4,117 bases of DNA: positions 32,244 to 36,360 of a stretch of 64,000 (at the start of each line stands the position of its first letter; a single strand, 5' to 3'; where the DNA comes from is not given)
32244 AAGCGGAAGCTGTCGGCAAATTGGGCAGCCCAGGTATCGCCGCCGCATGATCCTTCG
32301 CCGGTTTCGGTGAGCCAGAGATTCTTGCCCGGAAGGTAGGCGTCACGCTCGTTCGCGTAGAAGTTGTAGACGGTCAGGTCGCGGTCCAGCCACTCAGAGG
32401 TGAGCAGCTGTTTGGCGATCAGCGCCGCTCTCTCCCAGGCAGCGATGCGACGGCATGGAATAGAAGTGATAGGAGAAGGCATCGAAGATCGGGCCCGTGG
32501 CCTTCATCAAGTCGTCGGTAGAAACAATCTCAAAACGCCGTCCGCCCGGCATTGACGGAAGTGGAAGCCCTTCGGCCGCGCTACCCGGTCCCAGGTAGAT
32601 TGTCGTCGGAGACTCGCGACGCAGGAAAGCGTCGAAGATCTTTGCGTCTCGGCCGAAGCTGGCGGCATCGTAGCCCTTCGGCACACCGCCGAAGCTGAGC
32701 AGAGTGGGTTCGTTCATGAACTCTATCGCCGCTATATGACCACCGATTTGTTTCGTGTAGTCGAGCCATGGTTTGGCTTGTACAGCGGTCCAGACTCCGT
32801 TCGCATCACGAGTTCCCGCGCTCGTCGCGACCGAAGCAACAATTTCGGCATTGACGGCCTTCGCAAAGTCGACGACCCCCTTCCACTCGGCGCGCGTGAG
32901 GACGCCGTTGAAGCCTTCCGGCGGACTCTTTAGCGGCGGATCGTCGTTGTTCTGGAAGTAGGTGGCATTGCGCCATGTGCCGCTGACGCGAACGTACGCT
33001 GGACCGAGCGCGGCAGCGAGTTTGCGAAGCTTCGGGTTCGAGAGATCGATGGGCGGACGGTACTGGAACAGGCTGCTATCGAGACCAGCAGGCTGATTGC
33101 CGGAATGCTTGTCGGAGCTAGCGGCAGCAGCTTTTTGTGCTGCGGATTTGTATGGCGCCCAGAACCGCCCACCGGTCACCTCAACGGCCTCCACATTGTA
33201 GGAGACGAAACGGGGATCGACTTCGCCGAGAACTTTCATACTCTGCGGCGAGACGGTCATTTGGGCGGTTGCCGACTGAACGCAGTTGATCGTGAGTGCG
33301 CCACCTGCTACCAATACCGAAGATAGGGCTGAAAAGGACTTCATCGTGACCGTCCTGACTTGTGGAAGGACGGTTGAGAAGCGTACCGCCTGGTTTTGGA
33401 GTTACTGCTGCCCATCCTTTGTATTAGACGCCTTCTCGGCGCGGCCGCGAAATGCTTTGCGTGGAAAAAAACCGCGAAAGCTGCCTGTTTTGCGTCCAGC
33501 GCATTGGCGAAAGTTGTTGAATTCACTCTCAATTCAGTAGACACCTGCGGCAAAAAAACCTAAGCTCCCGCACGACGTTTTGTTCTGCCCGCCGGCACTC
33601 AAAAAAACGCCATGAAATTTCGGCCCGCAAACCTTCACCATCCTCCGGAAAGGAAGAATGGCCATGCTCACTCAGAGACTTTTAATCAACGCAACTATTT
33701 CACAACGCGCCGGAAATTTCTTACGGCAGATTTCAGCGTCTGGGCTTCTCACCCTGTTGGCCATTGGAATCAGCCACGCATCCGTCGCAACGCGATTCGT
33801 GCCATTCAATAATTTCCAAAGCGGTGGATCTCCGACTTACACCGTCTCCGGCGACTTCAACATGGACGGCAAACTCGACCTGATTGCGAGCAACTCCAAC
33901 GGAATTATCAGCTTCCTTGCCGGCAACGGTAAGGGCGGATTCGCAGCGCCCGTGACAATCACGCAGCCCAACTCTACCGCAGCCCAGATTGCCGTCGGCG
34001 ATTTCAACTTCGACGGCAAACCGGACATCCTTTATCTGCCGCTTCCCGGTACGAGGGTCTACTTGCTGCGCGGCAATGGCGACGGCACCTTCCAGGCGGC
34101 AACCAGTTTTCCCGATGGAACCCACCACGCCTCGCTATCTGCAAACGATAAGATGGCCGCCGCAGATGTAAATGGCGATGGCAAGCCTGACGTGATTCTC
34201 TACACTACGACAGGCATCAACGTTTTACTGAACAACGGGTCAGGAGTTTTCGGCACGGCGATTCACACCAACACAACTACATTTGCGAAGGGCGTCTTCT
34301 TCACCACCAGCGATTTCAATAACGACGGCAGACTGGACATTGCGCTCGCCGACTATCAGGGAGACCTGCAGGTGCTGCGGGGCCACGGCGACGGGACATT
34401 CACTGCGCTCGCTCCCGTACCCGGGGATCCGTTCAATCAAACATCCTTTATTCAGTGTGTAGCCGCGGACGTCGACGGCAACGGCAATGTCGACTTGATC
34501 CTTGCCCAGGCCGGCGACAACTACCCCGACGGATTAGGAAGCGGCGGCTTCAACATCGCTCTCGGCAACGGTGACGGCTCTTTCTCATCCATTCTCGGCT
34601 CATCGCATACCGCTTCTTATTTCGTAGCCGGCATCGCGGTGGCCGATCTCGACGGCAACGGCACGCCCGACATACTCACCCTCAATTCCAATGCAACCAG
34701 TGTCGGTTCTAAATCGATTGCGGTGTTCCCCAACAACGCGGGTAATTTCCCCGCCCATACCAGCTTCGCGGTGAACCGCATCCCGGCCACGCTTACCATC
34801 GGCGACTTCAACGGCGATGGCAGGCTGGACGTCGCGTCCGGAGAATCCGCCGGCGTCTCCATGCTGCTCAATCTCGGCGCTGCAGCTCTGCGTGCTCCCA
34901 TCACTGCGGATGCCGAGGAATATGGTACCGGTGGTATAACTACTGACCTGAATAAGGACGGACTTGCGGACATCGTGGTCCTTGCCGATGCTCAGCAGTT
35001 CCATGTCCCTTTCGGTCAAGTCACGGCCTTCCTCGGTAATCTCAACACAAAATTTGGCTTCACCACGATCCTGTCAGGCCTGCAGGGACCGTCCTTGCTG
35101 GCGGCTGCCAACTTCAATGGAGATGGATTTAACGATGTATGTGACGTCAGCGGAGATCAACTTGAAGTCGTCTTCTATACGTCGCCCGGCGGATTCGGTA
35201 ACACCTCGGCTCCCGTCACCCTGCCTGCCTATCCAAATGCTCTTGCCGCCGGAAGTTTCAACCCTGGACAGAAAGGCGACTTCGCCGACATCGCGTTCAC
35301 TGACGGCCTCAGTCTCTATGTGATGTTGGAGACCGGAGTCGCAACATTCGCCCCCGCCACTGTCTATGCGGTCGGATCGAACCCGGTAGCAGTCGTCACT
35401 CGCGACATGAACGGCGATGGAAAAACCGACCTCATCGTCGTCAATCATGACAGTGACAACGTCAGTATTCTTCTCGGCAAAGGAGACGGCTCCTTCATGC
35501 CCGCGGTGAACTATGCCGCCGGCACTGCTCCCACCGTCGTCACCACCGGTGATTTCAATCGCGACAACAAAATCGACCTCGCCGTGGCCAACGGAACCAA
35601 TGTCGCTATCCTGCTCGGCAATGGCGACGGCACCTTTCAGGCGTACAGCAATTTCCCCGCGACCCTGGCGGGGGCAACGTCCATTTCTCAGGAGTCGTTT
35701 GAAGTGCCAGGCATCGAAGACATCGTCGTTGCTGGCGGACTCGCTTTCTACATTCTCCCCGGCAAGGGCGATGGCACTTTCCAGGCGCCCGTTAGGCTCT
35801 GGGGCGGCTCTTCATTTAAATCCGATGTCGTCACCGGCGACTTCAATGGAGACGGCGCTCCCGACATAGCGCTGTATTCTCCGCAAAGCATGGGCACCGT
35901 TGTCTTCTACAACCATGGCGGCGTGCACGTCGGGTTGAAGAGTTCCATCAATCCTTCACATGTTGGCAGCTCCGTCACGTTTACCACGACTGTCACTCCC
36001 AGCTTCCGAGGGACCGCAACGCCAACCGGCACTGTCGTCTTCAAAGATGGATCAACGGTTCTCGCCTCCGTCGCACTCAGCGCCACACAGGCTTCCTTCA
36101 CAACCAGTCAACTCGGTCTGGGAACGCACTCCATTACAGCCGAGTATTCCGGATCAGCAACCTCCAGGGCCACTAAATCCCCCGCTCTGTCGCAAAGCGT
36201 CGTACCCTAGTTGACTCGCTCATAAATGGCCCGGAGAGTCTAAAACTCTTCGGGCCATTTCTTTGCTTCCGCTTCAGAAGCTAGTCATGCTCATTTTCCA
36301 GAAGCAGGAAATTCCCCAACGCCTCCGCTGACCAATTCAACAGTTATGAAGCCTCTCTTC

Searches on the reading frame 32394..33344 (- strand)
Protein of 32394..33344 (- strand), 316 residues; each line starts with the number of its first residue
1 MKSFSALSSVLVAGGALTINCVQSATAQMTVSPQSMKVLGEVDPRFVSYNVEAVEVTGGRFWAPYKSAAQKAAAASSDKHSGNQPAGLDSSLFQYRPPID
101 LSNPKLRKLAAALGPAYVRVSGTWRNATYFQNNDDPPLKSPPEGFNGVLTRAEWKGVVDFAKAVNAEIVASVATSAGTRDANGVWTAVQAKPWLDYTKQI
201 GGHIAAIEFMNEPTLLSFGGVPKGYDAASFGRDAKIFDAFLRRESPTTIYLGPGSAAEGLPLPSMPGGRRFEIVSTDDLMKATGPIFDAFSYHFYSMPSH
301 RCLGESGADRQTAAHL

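Call 9: search_protein_families(library=pfam, proteins=[window:32394-33344:-], max_evalue=0.01)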
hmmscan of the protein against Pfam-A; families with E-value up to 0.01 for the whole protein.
window:32394-33344:- (316 aa): 1 family
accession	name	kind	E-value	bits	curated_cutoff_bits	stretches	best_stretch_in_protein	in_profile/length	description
PF03662.20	Glyco_hydro_79n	-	0.00053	19.6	23.1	1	99-238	47-196/318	Glycosyl hydrolase family 79, N-terminal domain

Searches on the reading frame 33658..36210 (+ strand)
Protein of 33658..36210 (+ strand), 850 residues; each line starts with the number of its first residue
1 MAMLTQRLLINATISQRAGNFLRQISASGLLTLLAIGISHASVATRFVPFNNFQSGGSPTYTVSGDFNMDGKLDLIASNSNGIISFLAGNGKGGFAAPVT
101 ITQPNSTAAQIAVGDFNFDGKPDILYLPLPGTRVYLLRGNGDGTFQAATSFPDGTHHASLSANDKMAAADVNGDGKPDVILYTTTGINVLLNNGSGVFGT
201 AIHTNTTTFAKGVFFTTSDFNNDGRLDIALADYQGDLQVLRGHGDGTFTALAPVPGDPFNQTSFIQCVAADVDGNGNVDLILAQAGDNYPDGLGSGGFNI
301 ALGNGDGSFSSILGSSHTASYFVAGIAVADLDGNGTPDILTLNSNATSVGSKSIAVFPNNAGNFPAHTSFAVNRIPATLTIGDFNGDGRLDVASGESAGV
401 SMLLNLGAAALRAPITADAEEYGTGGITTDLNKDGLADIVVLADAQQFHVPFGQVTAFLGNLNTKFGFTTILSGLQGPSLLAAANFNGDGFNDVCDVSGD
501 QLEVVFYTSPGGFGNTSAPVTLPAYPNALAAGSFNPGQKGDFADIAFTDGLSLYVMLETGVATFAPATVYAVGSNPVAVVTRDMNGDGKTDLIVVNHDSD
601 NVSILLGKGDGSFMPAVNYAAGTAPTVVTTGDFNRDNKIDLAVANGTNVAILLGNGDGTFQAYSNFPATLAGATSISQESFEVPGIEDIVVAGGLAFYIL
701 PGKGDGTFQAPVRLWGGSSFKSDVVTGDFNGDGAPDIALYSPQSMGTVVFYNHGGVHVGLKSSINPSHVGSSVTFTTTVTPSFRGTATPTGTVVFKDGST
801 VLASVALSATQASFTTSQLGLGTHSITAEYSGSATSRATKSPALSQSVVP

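Call 9: search_protein_families(library=pfam, proteins=[window:33658-36210:+], max_evalue=0.01)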
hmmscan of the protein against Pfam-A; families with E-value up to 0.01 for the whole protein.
window:33658-36210:+ (850 aa): 6 families
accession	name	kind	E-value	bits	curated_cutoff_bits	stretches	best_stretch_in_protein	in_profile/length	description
PF13517.12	FG-GAP_3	-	1.9e-75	249.8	26.9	11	219-281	1-60/61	FG-GAP-like repeat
PF01839.29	FG-GAP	-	3e-38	129.5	22.1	6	723-749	4-27/37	FG-GAP repeat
PF16640.11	Big_3_5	-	8.4e-17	62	35.5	1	761-848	2-87/88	Bacterial Ig-like domain (group 3)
PF23727.1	Beta-prop_FAM234A_B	-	0.00023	20.3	26.4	0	575-608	128-160/467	FAM234A/B beta-propeller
PF19077.6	Big_13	-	0.00035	21.5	27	0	774-842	22-95/102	Bacterial Ig-like domain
PF12256.14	TcdB_toxin_midN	-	0.00038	20.3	24.8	0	260-289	23-52/181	Insecticide toxin TcdB middle/N-terminal region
